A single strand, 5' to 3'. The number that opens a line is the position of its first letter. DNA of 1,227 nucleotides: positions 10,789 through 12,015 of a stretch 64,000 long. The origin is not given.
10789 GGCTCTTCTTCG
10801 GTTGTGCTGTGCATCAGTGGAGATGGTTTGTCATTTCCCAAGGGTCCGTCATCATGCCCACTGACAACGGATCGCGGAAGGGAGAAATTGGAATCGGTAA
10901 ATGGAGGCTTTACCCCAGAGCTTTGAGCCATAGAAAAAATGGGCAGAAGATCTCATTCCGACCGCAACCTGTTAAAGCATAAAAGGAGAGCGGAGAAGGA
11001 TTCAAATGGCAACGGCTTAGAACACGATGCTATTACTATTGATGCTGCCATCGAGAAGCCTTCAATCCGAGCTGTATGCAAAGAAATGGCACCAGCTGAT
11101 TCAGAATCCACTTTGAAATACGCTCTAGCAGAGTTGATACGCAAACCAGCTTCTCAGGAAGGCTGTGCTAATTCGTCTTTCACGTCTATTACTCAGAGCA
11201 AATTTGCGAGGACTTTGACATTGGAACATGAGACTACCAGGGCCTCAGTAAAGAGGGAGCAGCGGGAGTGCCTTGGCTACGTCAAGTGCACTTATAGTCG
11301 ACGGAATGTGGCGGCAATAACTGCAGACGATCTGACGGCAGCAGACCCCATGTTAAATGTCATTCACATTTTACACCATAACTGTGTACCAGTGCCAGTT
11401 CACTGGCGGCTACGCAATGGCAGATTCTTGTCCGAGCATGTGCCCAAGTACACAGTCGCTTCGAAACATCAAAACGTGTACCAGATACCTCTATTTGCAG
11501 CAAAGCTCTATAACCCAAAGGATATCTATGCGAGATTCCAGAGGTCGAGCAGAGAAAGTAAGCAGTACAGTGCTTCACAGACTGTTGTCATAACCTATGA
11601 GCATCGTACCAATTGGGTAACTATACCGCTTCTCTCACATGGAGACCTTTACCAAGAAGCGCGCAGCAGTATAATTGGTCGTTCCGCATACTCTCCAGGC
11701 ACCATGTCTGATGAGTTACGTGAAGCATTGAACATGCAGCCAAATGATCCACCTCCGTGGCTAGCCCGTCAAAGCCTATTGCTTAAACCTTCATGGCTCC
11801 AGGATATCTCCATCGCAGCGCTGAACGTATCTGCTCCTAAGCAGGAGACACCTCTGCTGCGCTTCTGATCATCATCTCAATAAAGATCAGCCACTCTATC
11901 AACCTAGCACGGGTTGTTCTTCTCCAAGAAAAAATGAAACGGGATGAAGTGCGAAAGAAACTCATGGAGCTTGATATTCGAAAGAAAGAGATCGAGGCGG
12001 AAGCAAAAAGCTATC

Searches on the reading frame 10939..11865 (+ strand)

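Call 3: search_protein_families(library=pfam, proteins=[window:10939-11865:+], max_evalue=1)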
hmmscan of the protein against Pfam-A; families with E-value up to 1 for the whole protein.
window:10939-11865:+ (309 aa): 2 families
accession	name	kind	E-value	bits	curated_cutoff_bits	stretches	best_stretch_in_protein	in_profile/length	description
PF04046.21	PSP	-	7.8e-15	54.8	19.6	1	253-297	2-46/46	PSP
PF04037.18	DUF382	-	0.00054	20.5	26.7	1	127-166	6-44/127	Domain of unknown function (DUF382)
